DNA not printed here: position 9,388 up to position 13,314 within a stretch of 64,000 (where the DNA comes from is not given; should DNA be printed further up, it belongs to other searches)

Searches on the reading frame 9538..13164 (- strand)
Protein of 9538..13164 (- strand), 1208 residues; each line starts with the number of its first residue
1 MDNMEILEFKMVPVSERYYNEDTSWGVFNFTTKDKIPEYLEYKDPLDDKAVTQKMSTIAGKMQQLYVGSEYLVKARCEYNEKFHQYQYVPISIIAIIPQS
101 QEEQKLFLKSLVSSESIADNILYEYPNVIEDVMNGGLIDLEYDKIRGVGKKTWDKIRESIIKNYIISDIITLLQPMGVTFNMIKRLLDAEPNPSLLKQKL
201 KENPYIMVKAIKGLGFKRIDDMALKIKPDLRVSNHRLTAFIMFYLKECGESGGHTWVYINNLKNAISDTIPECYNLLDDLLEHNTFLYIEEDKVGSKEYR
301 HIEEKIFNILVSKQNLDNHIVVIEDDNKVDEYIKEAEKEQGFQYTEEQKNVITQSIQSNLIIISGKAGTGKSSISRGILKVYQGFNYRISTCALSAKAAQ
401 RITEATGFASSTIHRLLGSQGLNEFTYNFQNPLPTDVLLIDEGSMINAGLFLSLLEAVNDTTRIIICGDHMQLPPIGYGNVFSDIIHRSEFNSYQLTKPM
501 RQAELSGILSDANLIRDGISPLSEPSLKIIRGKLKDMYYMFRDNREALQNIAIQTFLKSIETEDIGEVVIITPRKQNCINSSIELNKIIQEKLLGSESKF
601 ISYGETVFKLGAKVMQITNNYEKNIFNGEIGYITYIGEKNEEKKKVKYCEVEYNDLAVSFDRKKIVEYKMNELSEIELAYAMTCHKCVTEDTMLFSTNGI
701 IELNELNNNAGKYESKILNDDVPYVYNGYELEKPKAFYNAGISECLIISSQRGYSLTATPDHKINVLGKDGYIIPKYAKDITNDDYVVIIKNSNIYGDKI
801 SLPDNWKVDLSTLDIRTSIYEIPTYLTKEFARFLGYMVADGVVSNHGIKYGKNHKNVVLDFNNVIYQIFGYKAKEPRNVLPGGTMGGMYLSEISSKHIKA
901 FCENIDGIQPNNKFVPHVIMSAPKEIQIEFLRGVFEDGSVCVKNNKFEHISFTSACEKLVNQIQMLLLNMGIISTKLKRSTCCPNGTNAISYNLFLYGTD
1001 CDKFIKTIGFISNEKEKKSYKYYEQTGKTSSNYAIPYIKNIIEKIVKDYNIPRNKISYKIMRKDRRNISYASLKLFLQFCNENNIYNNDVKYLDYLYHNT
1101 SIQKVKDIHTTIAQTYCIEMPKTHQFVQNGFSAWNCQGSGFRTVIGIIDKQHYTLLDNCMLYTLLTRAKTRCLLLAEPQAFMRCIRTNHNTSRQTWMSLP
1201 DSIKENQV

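Call 41: search_protein_families(library=phrogs, proteins=[window:9538-13164:-], max_evalue=0.00001)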
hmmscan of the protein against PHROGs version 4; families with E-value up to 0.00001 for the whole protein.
window:9538-13164:- (1208 aa): 5 families
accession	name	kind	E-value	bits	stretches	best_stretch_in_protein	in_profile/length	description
phrog_4412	-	DNA, RNA and nucleotide metabolism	4.5e-148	495.8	2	4-686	5-672/743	exonuclease V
phrog_325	-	DNA, RNA and nucleotide metabolism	6.5e-53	181.3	1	329-686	456-825/986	Dda-like helicase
phrog_9666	-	unknown function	1.3e-22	80.8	1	681-1136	59-487/779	-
phrog_17415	-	head and packaging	3.1e-08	33.1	1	676-812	179-304/940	terminase large subunit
phrog_170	-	other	2.4e-07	31.5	0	333-374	64-106/323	PhoH-like phosphate starvation-inducible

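Call 43: search_protein_families(library=pfam, proteins=[window:9538-13164:-], max_evalue=0.001)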
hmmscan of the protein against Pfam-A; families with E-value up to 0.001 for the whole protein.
window:9538-13164:- (1208 aa): 11 families
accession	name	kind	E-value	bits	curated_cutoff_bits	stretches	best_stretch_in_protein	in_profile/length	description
PF13604.12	AAA_30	-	1e-31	110.6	27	1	343-518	1-171/191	AAA domain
PF13245.12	AAA_19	-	1.5e-29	103.3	25.1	1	348-477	1-133/134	AAA domain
PF14528.11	LAGLIDADG_3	-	1.5e-16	60.8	22.5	1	926-1009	2-82/82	LAGLIDADG-like domain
PF18335.7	SH3_13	-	7.1e-16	58.2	41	1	585-647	1-64/65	ATP-dependent RecD-like DNA helicase SH3 domain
PF14490.11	HHH_RecD2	-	3.4e-13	49.7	27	1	166-255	5-91/92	ATP-dependent RecD2 DNA helicase HHH domain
PF14890.11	Intein_splicing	-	1.9e-09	37.9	35.8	1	734-1131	38-151/155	Intein splicing domain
PF01443.25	Viral_helicase1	-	3.3e-08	34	21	1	361-497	1-127/228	Viral superfamily 1 RNA helicase core domain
PF13538.12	UvrD_C_2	-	1.2e-05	25.5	27.4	1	1135-1174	9-51/52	UvrD-like helicase C-terminal domain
PF13086.12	AAA_11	-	5.3e-05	23.6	27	0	434-476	213-253/257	AAA domain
PF05970.20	PIF1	-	0.0002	21.5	25.9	1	345-495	3-182/223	PIF1-like helicase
PF24883.2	NPHP3_N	-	0.00068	20.3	24.8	0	346-419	10-82/164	Nephrocystin 3, N-terminal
